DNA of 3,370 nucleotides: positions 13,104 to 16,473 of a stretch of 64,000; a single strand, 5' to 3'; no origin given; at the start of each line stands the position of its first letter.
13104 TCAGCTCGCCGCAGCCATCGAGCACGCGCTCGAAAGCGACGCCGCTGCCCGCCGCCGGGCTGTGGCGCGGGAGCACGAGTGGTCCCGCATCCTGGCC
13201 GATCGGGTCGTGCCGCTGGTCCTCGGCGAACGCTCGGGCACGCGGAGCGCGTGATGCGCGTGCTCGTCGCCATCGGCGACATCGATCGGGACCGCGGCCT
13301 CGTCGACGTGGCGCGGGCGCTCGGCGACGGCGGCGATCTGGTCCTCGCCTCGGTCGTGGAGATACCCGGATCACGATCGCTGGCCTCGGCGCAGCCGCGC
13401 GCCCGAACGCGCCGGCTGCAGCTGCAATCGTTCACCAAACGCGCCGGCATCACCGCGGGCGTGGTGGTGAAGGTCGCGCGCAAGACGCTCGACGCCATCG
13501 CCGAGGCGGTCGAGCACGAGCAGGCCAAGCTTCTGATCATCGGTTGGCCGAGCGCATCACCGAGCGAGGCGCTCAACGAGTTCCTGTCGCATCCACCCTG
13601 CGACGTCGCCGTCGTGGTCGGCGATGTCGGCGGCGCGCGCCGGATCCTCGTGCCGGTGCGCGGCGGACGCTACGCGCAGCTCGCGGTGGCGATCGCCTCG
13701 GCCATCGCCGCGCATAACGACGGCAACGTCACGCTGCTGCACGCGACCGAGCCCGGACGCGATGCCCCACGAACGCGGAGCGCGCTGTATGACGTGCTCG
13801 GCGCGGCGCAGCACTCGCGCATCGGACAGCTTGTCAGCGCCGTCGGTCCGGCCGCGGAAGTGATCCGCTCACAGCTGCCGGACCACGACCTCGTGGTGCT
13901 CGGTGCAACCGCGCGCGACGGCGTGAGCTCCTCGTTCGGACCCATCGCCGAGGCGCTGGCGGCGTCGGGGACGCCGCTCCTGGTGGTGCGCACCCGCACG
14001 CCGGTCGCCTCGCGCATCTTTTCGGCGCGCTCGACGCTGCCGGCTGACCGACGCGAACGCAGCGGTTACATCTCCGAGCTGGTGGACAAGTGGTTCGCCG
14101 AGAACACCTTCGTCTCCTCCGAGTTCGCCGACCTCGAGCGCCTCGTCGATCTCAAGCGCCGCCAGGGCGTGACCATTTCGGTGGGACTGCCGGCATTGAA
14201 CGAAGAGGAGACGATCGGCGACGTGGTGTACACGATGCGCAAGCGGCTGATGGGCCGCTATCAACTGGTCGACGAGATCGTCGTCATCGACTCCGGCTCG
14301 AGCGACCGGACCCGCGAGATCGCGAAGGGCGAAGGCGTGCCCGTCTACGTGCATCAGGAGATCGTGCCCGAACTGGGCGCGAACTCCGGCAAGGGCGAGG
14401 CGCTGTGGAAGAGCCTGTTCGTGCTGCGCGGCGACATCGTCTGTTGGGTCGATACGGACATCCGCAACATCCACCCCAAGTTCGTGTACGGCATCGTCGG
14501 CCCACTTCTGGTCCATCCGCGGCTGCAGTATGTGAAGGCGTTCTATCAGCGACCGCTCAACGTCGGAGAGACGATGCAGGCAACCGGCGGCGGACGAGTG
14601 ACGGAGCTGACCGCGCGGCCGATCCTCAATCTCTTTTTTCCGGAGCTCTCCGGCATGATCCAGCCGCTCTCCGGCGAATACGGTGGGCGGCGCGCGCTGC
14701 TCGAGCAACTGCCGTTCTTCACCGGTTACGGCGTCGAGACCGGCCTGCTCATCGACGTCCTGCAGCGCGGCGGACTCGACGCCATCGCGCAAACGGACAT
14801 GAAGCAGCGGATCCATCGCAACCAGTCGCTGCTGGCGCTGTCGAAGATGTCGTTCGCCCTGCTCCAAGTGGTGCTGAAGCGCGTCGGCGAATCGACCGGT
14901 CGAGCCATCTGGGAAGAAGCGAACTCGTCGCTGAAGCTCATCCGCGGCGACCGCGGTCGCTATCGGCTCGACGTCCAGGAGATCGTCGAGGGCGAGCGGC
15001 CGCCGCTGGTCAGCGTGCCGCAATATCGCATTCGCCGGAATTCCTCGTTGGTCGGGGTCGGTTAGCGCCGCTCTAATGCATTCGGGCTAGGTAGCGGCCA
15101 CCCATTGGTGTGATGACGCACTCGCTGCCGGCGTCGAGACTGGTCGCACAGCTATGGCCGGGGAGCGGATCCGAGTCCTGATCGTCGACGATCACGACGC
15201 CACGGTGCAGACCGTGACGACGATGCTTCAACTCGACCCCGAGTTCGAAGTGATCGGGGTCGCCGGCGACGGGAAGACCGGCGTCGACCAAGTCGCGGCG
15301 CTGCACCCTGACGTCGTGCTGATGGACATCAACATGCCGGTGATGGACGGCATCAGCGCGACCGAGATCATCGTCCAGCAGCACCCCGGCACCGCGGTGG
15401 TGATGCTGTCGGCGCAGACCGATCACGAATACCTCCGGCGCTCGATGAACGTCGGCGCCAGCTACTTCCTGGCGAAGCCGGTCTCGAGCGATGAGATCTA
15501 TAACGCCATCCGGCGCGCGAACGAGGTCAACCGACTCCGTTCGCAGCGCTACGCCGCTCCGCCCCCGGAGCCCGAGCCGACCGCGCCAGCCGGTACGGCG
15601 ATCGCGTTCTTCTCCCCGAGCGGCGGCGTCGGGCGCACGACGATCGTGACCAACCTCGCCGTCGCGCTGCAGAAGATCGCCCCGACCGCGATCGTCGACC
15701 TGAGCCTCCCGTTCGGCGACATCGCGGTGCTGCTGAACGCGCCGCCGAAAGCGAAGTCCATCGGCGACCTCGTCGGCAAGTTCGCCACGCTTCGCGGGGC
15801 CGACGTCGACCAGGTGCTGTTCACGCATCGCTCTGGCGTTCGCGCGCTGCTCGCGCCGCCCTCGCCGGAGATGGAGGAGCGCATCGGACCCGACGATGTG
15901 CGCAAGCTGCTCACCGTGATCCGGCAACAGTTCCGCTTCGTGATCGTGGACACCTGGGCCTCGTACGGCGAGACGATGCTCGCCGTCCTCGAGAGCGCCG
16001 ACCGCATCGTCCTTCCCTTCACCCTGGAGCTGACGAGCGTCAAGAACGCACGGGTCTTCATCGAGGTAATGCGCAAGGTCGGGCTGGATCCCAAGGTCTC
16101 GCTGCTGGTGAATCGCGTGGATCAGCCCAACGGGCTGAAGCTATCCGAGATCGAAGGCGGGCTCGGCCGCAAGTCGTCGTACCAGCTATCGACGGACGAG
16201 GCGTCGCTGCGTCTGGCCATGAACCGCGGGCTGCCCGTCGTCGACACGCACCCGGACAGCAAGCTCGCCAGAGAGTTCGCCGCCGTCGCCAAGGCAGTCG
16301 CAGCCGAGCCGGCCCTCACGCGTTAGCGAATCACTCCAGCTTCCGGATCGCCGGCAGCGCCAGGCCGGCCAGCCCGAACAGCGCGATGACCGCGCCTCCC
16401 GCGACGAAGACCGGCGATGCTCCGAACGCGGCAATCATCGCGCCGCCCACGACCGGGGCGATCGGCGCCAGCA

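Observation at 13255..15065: Tandem universal-stress-protein domain fused to GpgS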

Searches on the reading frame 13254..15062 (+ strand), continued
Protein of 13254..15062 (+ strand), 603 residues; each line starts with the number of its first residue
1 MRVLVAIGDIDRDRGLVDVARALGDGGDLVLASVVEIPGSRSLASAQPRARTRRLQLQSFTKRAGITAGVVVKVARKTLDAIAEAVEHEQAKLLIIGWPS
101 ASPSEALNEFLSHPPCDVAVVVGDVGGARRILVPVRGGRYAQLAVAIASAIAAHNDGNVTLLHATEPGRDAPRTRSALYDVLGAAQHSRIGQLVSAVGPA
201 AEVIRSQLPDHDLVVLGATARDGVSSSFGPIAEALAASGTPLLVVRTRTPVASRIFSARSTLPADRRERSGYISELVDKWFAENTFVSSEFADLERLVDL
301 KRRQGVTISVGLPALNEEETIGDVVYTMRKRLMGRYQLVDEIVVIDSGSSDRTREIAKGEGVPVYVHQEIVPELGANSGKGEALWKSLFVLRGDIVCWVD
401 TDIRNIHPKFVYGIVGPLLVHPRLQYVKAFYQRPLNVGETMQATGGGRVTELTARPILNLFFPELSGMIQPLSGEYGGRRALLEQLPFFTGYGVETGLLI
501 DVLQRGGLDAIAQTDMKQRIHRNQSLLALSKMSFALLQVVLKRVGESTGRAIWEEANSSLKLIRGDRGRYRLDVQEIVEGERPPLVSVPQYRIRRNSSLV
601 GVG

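Call 53: predict_structure(alignment_id=A4)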
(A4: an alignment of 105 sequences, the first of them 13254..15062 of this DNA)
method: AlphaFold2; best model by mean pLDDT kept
length: 603 residues; sequences in the alignment: 105
mean_pLDDT: 88.2   pTM: 0.85
mean pLDDT of the five models: 88.2, 87.1, 86.9, 85.7, 85.2
residues with pLDDT >= 90: 378; 70-90: 172; 50-70: 32; < 50: 21
segments of 3 or more residues with pLDDT < 50: 251-258, 435-437, 439-445, 601-603
pLDDT, mean of each block of 10 residues (from residue 1): 94 93 82 95 93 95 92 95 94 90 83 92 93 90 93 95 80 70 77 89 93 90 76 90 87 45 83 89 93 96 97 97 98 98 97 98 97 92 97 98 95 98 94 55 54 82 83 91 97 94 92 91 80 89 90 79 81 83 97 80 43
secondary structure, 60 per line:
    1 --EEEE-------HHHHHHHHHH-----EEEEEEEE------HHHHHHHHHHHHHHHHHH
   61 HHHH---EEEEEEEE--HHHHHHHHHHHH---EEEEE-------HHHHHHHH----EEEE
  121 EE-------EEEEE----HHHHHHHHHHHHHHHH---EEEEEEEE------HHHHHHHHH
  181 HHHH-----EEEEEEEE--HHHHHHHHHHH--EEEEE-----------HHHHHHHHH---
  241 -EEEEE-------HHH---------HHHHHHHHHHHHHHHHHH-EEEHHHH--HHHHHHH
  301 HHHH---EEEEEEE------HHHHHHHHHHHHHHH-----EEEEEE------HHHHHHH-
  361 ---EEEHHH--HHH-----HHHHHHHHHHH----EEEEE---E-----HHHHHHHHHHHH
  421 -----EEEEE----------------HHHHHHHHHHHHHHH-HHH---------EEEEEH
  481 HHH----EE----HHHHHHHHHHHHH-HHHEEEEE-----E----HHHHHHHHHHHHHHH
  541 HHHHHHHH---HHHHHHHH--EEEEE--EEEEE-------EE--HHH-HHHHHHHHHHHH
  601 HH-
elements in order: E3-6 H14-23 E29-36 H43-64 E68-75 H78-89 E93-97 H105-112 E117-122 E130-134 H139-154 E158-165 H172-184 E190-197 H200-210 E213-217 H229-237 E242-246 H266-283 E285-287 H288-291 H294-304 E308-314 H321-335 E341-346 H353-359 E364-366 H380-390 E395-399 H409-420 E426-430 H447-461 E475-479 H480-483 H494-506 E511-515 H526-548 H552-559 E562-566 E569-573 H589-602

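Call 57: fold_search(model_id=the predicted structure, library=pdb)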
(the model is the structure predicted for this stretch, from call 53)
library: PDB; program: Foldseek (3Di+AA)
matches with E <= 10: 1684; with E <= 0.001: 177
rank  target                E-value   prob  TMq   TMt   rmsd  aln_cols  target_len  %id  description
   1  3o3p_B                4.4e-29  1.00  0.48  0.89   2.6       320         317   38  Crystal structure of R. xylanophilus MpgS in complex with GDP-Mannose (released 2010-11-03)
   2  3f1y_C                1.6e-28  1.00  0.48  0.89   2.6       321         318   37  Mannosyl-3-phosphoglycerate synthase from Rubrobacter xylanophilus (released 2009-11-03)
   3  3f1y_A                2.3e-28  1.00  0.47  0.88   2.7       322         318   38  Mannosyl-3-phosphoglycerate synthase from Rubrobacter xylanophilus (released 2009-11-03)
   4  3kia_C                2.8e-28  1.00  0.47  0.91   2.5       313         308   38  Crystal structure of mannosyl-3-phosphoglycerate synthase from Rubrobacter xylanophilus (released 2010-11-03)
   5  3kia_A                7.3e-28  1.00  0.47  0.88   2.6       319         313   38  Crystal structure of mannosyl-3-phosphoglycerate synthase from Rubrobacter xylanophilus (released 2010-11-03)
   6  7pdo                  3.2e-27  1.00  0.44  0.85   2.6       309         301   41  Crystal structure of Mycobacterium hassiacum glucosyl-3-phosphoglycerate synthase at pH 5.5 in complex with UDP (released 2023-02-15)
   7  7pe4                  3.3e-27  1.00  0.44  0.84   2.6       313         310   42  Crystal structure of Mycobacterium hassiacum glucosyl-3-phosphoglycerate synthase at pH 5.5 in complex with UDP-glucose (released 2023-02-22)
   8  4y6n                  5.0e-27  1.00  0.42  0.86   2.5       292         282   44  Crystal structure of glucosyl-3-phosphoglycerate synthase from Mycobacterium tuberculosis in complex with Mn2+, uridine- (released 2015-07-15)
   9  7pho_B                1.1e-26  1.00  0.46  0.89   3.4       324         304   39  Crystal structure of Mycobacterium hassiacum glucosyl-3-phosphoglycerate synthase at pH 7.1 in complex with 4-hydroxyb (released 2023-03-01)
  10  7pho_A                1.8e-26  1.00  0.45  0.89   3.1       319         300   40  Crystal structure of Mycobacterium hassiacum glucosyl-3-phosphoglycerate synthase at pH 7.1 in complex with 4-hydroxyb (released 2023-03-01)
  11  7qoq_A                1.9e-26  1.00  0.44  0.85   3.1       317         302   39  Crystal structure of Mycobacterium hassiacum glucosyl-3-phosphoglycerate synthase at pH 8.5 in complex with UMP and Ma (released 2023-01-18)
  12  5jt0                  2.1e-26  1.00  0.41  0.87   2.5       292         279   43  Crystal structure of glucosyl-3-phosphoglycerate synthase from Mycobacterium tuberculosis in complex with Mn2+, uridine- (released 2017-05-24)
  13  7p8g                  2.3e-26  1.00  0.44  0.85   2.5       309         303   42  Crystal structure of Mycobacterium hassiacum glucosyl-3-phosphoglycerate synthase at pH 5.5 - apo form (released 2023-01-25)
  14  7qi9_A                2.4e-26  1.00  0.44  0.91   4.3       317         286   40  Crystal structure of Mycobacterium hassiacum glucosyl-3-phosphoglycerate synthase at pH 7.2 in complex with UDP (released 2022-12-28)
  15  5jqx_C                2.5e-26  1.00  0.41  0.87   2.5       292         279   43  Crystal structure of glucosyl-3-phosphoglycerate synthase from Mycobacterium tuberculosis in complex with phosphoglyce (released 2017-05-24)
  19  4dec                  3.4e-26  1.00  0.42  0.88   2.0       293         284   43  Crystal structure of glucosyl-3-phosphoglycerate synthase from Mycobacterium tuberculosis in complex with Mn2+, uridine- (released 2012-06-06)
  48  3cis_H                1.0e-09  1.00  0.32  0.61   5.5       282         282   23  The Crystal Structure of Rv2623 from Mycobacterium tuberculosis (released 2009-03-17)
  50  3cis_B                1.3e-09  1.00  0.32  0.59   5.6       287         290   22  The Crystal Structure of Rv2623 from Mycobacterium tuberculosis (released 2009-03-17)
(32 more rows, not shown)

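Call 70: search_protein_families(library=pfam, proteins=[P0130, P0196, P0161, P0166, P0197, P0173, P0151, P0222, P0184, P0168], max_evalue=0.0001)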
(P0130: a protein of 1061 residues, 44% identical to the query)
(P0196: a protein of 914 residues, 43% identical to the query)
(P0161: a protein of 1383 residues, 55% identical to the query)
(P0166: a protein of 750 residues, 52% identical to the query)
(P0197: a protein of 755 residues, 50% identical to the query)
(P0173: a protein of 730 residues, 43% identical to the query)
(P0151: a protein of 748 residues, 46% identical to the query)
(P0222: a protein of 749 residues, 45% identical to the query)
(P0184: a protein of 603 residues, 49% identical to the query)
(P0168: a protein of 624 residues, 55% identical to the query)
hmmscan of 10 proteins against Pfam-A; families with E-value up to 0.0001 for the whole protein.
P0130 (1061 aa): 2 families
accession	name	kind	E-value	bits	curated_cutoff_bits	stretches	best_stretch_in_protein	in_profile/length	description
PF00535.33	Glycos_transf_2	-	3.7e-17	63.2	23.3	1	774-910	2-131/168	Glycosyl transferase family 2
PF00582.32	Usp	-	3.9e-15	57.1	24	1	459-589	4-141/141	Universal stress protein family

P0196 (914 aa): 2 families
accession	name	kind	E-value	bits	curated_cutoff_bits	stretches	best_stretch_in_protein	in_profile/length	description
PF00535.33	Glycos_transf_2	-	1.3e-10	41.9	23.3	1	323-430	1-101/168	Glycosyl transferase family 2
PF00582.32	Usp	-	4.6e-10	40.6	24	1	149-268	3-141/141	Universal stress protein family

P0161 (1383 aa): 6 families
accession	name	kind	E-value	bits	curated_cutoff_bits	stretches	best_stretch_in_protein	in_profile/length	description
PF00128.31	Alpha-amylase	-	1.6e-22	80.8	22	1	878-1098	35-268/446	Alpha amylase, catalytic domain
PF00534.26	Glycos_transf_1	-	2.7e-19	69.8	26.4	1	218-384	9-160/172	Glycosyl transferases group 1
PF13439.12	Glyco_transf_4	-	1.5e-11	45.1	28.5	1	18-201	1-168/170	Glycosyltransferase Family 4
PF13692.12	Glyco_trans_1_4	-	2.3e-10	41.3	27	1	225-382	2-142/142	Glycosyl transferases group 1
PF00535.33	Glycos_transf_2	-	3.7e-08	33.9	23.3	1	465-573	2-103/168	Glycosyl transferase family 2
PF16657.11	Malt_amylase_C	-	6.8e-05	23.3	27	0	1302-1372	13-75/75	Maltogenic Amylase, C-terminal domain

P0166 (750 aa): 5 families
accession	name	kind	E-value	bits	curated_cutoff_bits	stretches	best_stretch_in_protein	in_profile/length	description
PF00534.26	Glycos_transf_1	-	4.4e-21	75.6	26.4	1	216-385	10-164/172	Glycosyl transferases group 1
PF13692.12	Glyco_trans_1_4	-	1.7e-15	58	27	1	221-376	1-142/142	Glycosyl transferases group 1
PF13439.12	Glyco_transf_4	-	2.7e-11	44.2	28.5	1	14-198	1-168/170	Glycosyltransferase Family 4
PF20706.3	GT4-conflict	-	1.1e-06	28.4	26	1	218-340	194-310/385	Family 4 Glycosyltransferase in conflict systems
PF00535.33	Glycos_transf_2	-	1.3e-06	28.9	23.3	1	457-578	1-115/168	Glycosyl transferase family 2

P0197 (755 aa): 2 families
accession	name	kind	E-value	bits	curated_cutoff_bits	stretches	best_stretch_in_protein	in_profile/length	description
PF00535.33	Glycos_transf_2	-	2.9e-15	57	23.3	1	467-599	1-128/168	Glycosyl transferase family 2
PF00534.26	Glycos_transf_1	-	3.5e-07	30.3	26.4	0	196-328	6-121/172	Glycosyl transferases group 1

P0173 (730 aa): 1 family
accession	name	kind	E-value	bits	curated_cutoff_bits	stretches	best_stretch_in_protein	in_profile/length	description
PF00535.33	Glycos_transf_2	-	2.7e-22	79.9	23.3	2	440-574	3-129/168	Glycosyl transferase family 2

P0151 (748 aa): 2 families
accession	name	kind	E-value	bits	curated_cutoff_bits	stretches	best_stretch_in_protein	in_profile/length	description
PF00535.33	Glycos_transf_2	-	2e-23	83.6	23.3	2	44-155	2-107/168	Glycosyl transferase family 2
PF21969.2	MGS_GT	-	2.4e-09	37.5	27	1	424-577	70-230/239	Mannosylglycerate synthase, GT domain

P0222 (749 aa): 4 families
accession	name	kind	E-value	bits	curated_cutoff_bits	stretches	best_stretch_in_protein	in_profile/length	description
PF00534.26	Glycos_transf_1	-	6.2e-15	55.6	26.4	1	549-705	18-159/172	Glycosyl transferases group 1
PF00535.33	Glycos_transf_2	-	3e-12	47.2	23.3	1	38-133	1-90/168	Glycosyl transferase family 2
PF13692.12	Glyco_trans_1_4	-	1e-11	45.7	27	1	612-700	48-138/142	Glycosyl transferases group 1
PF13439.12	Glyco_transf_4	-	1e-08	35.8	28.5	1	381-496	1-114/170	Glycosyltransferase Family 4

P0184 (603 aa): 3 families
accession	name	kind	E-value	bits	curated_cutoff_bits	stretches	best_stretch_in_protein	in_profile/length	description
PF08282.18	Hydrolase_3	-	3.7e-18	66.6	20.9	1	342-573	1-231/255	haloacid dehalogenase-like hydrolase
PF00535.33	Glycos_transf_2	-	9.7e-18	65.1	23.3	1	35-145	1-105/168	Glycosyl transferase family 2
PF00702.32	Hydrolase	-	7.2e-07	30.2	26.4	0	322-399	51-141/191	haloacid dehalogenase-like hydrolase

P0168 (624 aa): 1 family
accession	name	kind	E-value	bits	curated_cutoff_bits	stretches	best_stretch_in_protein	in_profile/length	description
PF00535.33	Glycos_transf_2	-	5.5e-14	52.9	23.3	1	335-433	2-94/168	Glycosyl transferase family 2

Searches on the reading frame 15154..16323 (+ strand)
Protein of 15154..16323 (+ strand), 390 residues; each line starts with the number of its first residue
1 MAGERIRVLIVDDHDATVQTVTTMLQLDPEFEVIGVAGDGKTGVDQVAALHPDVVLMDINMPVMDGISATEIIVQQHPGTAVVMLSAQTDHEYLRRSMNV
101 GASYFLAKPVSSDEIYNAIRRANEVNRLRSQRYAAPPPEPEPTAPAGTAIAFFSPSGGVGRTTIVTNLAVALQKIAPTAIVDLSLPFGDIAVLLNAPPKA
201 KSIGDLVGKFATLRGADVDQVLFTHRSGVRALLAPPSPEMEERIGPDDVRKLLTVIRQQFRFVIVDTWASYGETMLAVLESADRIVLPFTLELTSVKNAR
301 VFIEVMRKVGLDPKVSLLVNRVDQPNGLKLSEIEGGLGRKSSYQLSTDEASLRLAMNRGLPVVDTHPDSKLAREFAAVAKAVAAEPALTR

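Call 6: search_protein_families(library=pfam, proteins=[window:15154-16323:+], max_evalue=0.1)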
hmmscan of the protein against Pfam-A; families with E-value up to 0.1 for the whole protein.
window:15154-16323:+ (390 aa): 6 families
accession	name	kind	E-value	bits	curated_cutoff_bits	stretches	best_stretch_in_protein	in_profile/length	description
PF00072.30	Response_reg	-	1.8e-28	99.4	30.2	1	8-120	1-111/111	Response regulator receiver domain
PF13614.12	AAA_31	-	9e-08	32.7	27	2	250-309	108-167/177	AAA domain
PF01656.29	CbiA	-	0.00018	21.9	25.4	1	150-295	1-54/125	CobQ/CobB/MinD/ParA nucleotide binding domain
PF10609.15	ParA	-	0.0011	18.9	27.1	1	149-184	5-41/246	NUBPL iron-transfer P-loop NTPase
PF06564.18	CBP_BcsQ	-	0.0039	17.2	21.3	0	157-183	11-38/234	Cellulose biosynthesis protein BcsQ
PF01497.23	Peripla_BP_2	-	0.0064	16.4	27.5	1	20-101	26-103/235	Periplasmic binding protein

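Call 7: search_protein_families(library=ncbifam, proteins=[window:15154-16323:+], max_evalue=0.1)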
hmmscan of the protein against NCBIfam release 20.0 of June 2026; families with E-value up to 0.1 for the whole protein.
window:15154-16323:+ (390 aa): 112 families (the best 25 are shown)
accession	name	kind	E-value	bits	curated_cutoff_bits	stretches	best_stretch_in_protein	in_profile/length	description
NF052445.1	RespRegMctR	equivalog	1.2e-29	103.2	300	1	6-123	2-119/205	two-component system response regulator MctR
NF001965.0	PRK00742.1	subfamily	1e-27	97.3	293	1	5-113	3-112/357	chemotaxis-specific protein-glutamate methyltransferase CheB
NF009206.0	PRK12555.1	subfamily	4.3e-25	88.4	342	1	6-133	1-135/340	chemotaxis-specific protein-glutamate methyltransferase CheB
TIGR01969.1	minD_arch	subfamily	2.4e-22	79.3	201.75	1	149-384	2-232/251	cell division ATPase MinD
TIGR02875.1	spore_0_A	equivalog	3.6e-22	78.9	200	1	4-123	1-122/262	sporulation transcription factor Spo0A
NF007018.1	PRK09483.1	equivalog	4.1e-21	75.6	280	1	6-128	2-124/217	UvrY/SirA/GacA family response regulator transcription factor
NF008469.0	PRK11361.1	equivalog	8.2e-21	74.2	714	1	6-131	5-128/461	acetoacetate metabolism transcriptional regulator AtoC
NF041367.1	CheY_Halo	equivalog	9.1e-20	71.2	200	1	8-120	1-111/114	chemotaxis protein CheY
NF007935.0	PRK10651.1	equivalog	9.1e-20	70.8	250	1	4-123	5-124/216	two-component system response regulator NarL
NF011896.0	PRK15369.1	equivalog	1.4e-17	64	242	1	5-121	3-119/211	two component system response regulator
NF007708.0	PRK10403.1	equivalog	2.4e-16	59.8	343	1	6-132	7-133/215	nitrate/nitrite response regulator protein NarP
NF008318.0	PRK11107.1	equivalog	2.5e-16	58.9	890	1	5-132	667-794/920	two-component sensor histidine kinase BarA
NF040689.1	MtrAB_MtrA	equivalog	2.4e-15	56.5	300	1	8-121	1-111/219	MtrAB system response regulator MtrA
NF007419.0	PRK09958.1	equivalog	7.2e-15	55.1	251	1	8-123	3-117/204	acid-sensing system DNA-binding response regulator EvgA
NF041733.1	resp_reg_CseB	equivalog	1.4e-14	54.1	350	1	7-122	2-114/228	two-component system response regulator CseB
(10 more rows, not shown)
